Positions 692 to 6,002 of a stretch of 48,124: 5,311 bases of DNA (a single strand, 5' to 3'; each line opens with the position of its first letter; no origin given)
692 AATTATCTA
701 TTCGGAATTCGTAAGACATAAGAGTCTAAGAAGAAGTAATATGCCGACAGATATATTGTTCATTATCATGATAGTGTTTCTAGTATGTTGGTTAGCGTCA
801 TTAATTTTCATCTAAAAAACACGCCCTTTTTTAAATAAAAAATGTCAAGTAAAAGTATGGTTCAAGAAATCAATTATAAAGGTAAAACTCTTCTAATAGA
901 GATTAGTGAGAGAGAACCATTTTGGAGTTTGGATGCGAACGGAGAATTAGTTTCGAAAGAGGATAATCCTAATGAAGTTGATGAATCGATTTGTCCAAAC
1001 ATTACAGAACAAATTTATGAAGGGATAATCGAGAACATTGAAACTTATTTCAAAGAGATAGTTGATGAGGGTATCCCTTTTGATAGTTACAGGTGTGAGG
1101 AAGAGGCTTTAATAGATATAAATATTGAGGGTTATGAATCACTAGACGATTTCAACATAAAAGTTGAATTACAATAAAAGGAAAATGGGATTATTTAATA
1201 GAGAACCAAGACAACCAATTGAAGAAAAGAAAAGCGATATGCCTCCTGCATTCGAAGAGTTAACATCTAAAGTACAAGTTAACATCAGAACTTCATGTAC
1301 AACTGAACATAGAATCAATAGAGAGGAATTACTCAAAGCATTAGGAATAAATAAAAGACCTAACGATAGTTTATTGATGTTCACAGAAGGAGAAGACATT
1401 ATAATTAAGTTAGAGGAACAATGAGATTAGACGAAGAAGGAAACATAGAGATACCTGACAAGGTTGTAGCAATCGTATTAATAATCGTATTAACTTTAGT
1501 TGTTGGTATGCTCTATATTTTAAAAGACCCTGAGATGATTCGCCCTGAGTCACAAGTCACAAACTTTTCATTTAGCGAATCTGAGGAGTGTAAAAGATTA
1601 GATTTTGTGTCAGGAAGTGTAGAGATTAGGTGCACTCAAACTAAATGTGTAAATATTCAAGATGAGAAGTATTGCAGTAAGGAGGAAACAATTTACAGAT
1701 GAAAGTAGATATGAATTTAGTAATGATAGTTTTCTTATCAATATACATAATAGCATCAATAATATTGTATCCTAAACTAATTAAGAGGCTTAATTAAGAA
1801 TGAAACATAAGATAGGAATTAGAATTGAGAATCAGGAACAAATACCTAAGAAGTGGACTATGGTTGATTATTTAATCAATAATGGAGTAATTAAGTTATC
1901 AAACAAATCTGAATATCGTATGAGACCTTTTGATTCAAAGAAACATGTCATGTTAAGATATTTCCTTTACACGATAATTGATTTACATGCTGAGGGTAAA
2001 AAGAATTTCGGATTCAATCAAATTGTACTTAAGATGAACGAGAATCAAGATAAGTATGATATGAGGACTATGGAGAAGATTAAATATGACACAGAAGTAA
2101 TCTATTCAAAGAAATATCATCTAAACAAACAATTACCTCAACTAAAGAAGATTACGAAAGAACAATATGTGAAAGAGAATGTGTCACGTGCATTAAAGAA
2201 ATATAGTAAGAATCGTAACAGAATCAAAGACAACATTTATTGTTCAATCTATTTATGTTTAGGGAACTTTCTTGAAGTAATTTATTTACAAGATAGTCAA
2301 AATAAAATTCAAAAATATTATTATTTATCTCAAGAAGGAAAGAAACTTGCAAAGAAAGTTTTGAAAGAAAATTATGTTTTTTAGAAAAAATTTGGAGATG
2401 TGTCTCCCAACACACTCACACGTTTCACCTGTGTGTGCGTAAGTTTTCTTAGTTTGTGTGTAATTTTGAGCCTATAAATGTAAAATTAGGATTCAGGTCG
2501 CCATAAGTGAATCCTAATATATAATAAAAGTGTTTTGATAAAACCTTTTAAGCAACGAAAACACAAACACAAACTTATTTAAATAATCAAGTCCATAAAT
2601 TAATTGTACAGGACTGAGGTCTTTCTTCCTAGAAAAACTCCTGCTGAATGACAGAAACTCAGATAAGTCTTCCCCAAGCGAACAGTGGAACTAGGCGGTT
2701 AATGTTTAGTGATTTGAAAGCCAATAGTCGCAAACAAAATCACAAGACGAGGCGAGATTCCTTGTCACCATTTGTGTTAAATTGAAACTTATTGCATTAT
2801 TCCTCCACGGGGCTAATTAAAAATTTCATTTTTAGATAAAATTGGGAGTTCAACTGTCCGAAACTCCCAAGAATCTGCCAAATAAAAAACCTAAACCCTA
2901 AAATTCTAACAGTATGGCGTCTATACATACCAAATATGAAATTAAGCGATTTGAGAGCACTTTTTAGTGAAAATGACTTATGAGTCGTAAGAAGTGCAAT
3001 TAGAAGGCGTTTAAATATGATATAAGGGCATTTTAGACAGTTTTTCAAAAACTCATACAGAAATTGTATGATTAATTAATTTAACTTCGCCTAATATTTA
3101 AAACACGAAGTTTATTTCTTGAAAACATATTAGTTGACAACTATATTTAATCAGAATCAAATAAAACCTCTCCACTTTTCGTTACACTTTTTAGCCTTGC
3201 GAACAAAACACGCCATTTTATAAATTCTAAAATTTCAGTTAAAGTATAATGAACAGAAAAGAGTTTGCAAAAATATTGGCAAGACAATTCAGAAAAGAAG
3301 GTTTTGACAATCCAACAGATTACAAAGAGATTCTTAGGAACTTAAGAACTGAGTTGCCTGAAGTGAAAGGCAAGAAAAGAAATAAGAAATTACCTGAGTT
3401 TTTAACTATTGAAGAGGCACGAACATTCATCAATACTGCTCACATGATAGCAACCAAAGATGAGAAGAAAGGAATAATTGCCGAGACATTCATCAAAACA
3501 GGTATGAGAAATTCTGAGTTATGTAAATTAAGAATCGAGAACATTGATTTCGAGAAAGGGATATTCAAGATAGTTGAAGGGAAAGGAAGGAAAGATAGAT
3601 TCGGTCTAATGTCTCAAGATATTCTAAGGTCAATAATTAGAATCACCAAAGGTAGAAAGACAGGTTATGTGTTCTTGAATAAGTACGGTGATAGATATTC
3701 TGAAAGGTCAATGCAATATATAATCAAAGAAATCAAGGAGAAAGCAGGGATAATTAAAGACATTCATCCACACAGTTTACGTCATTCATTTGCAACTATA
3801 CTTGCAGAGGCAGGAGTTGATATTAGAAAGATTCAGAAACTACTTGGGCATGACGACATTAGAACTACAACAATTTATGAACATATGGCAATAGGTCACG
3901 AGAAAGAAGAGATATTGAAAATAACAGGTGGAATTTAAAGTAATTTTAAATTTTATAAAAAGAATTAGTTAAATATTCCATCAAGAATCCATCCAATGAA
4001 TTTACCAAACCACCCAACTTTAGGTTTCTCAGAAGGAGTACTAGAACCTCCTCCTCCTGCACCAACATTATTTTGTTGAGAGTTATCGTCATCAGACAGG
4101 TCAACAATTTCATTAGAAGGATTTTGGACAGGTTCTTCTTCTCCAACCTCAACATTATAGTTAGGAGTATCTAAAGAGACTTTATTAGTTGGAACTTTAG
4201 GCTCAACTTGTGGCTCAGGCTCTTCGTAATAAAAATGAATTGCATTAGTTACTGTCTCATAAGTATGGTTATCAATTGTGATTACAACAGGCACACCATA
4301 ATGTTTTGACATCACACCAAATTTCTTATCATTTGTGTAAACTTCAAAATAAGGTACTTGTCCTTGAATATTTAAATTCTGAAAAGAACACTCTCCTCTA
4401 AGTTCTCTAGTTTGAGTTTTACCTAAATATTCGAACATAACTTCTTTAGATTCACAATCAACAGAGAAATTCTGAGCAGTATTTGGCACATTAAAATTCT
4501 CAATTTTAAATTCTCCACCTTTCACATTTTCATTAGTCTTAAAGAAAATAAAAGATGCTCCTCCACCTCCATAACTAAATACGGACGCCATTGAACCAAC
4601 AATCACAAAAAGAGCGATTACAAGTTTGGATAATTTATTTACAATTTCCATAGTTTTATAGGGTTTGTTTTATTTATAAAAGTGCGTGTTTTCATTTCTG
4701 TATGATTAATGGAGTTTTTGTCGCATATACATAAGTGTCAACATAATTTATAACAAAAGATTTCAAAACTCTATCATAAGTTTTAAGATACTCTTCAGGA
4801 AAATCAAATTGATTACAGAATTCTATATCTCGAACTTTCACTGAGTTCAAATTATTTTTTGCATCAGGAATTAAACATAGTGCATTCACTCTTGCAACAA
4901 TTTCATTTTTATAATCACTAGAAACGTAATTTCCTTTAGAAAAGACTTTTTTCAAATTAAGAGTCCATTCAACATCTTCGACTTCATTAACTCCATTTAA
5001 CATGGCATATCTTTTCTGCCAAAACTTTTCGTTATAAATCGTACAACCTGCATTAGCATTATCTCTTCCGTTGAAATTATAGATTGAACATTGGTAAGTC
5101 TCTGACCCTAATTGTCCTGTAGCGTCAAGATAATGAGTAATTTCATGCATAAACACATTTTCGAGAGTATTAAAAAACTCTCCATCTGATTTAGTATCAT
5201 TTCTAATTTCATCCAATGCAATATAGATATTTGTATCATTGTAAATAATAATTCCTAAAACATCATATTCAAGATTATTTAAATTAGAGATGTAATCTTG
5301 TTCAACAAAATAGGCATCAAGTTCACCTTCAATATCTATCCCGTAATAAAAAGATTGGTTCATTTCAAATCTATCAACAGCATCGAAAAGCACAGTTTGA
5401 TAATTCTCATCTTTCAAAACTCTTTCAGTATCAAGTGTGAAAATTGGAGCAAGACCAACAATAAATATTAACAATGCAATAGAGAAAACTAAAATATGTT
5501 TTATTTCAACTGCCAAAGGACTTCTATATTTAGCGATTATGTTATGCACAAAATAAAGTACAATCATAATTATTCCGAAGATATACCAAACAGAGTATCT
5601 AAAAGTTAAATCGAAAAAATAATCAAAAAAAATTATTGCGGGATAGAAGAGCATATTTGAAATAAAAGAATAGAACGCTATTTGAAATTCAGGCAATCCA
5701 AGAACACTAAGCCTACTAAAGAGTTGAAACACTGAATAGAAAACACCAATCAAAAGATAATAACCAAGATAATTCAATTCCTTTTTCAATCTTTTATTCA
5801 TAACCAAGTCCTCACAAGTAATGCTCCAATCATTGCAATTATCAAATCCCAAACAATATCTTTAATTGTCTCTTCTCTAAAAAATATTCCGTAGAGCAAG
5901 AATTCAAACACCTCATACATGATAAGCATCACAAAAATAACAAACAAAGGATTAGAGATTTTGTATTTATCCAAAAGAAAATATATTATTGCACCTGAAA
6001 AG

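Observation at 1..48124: Closed 47,983-bp replicon: an archaeal virus-like element with no recognisable head-tail module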

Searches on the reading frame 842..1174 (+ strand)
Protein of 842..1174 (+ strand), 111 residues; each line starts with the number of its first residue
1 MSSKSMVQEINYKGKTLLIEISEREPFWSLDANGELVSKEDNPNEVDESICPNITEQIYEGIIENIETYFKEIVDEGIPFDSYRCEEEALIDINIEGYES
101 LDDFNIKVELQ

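Call 46: search_protein_families(library=pfam, alignment_id=A3, max_evalue=0.01)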
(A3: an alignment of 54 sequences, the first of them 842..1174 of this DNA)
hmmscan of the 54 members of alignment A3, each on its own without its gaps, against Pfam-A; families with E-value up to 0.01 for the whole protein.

A. member 1, window:842-1174:+ (111 aa): 0 families

B. families by the number of members that match (of 54 scanned): 10 families
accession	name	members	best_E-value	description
PF04070.17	DUF378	1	3.9e-13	Domain of unknown function (DUF378)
PF01844.29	HNH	1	1.1e-11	HNH endonuclease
PF14279.12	HNH_5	1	1.2e-08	HNH endonuclease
PF01047.28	MarR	1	0.00021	MarR family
PF21579.3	PabTrmU54_TRAM_dom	1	0.002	tRNA (uracil(54)-C(5))-methyltransferase, TRAM domain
PF13395.12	HNH_4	1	0.003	HNH endonuclease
PF04438.22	zf-HIT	1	0.0039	HIT zinc finger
PF18347.7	DUF5606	1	0.0064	Domain of unknown function (DUF5606)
PF08418.15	Pol_alpha_B_N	1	0.0065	DNA polymerase alpha subunit B N-terminal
PF06008.19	Laminin_I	1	0.0086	Laminin Domain I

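Call 48: search_protein_families(library=phrogs, alignment_id=A4, max_evalue=0.001)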
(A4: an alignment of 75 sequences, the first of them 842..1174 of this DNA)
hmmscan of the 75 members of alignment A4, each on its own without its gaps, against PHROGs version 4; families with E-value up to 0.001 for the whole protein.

A. member 1, window:842-1174:+ (111 aa): 0 families

B. families by the number of members that match (of 75 scanned): 73 families (the first 25 are shown)
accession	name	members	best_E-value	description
phrog_1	-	1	3e-39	integrase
phrog_216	-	1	2.5e-36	integrase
phrog_589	-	1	4.8e-18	HNH endonuclease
phrog_333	-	1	1.9e-17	HNH endonuclease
phrog_1271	-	1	3.1e-17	HNH endonuclease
phrog_144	-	1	1.2e-16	HNH endonuclease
phrog_99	-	1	1.4e-16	HNH endonuclease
phrog_7785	-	1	2.5e-16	HNH endonuclease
phrog_7545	-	1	3e-16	HNH endonuclease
phrog_119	-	1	2.3e-14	HNH endonuclease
phrog_15471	-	1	2.7e-14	HNH endonuclease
phrog_5956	-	1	7.3e-14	HNH endonuclease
phrog_4581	-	1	4.4e-13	terminase small subunit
phrog_7685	-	1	4.5e-13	integrase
phrog_2214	-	1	6.5e-13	HNH endonuclease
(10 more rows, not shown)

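Call 50: search_protein_families(library=phrogs, alignment_id=A5, max_evalue=0.01)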
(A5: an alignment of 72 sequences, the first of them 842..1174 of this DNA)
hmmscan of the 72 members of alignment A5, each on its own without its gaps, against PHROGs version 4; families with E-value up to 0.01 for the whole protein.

A. member 1, window:842-1174:+ (111 aa): 0 families

B. families by the number of members that match (of 72 scanned): 7 families
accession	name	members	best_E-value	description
phrog_2693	-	1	2.2e-09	-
phrog_37828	-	1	0.0007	-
phrog_1271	-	1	0.0022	HNH endonuclease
phrog_1660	-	1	0.0035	PmgS-like head morphogenesis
phrog_27823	-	1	0.0041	-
phrog_13448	-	1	0.0051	-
phrog_4839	-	1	0.0061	-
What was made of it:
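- On Caudoviricetes (head-tail viruses): The single 'terminase small subunit' PHROG hit (4.4e-13, call 48) disappeared when the integrase and the two HNH proteins were removed (call 50).
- On Spindle-shaped and pleomorphic archaeal viruses: No PHROG or Pfam match among the small membrane ORFs (calls 46, 50).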

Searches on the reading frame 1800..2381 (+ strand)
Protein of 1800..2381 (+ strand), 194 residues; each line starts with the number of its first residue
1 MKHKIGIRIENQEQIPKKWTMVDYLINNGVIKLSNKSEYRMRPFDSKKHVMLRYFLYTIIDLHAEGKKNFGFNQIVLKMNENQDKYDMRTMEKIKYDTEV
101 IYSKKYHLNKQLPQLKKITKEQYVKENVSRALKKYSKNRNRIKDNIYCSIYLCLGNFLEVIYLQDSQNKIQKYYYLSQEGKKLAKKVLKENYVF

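Call 9: search_protein_families(library=pfam, max_evalue=0.01, proteins=[window:1800-2381:+])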
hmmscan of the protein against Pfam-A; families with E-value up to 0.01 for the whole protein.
window:1800-2381:+ (194 aa): 0 families

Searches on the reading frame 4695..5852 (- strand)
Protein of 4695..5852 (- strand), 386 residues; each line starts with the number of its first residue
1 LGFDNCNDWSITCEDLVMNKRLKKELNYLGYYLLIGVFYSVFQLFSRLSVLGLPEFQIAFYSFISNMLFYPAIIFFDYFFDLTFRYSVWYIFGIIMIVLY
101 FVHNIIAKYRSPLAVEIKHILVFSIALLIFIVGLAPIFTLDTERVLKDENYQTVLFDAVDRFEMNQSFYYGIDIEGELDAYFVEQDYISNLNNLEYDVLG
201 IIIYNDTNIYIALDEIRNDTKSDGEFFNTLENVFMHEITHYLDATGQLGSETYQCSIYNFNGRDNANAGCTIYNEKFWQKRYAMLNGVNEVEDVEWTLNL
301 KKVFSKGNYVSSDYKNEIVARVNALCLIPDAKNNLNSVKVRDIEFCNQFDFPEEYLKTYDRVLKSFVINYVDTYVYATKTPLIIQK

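Call 7: search_protein_families(library=pfam, max_evalue=0.01, proteins=[window:4695-5852:-])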
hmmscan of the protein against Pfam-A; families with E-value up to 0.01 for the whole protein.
window:4695-5852:- (386 aa): 0 families

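Call 8: search_protein_families(library=phrogs, max_evalue=0.01, proteins=[window:4695-5852:-])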
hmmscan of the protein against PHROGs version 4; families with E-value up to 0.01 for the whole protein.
window:4695-5852:- (386 aa): 0 families

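Call 29: search_protein_families(library=ncbifam, max_evalue=0.05, proteins=[window:4695-5852:-])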
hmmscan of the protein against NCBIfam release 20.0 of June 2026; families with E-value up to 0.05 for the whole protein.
window:4695-5852:- (386 aa): 0 families

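Call 107: search_protein_families(library=pfam, max_evalue=1, proteins=[window:4695-5852:-])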
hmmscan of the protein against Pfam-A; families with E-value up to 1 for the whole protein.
window:4695-5852:- (386 aa): 0 families
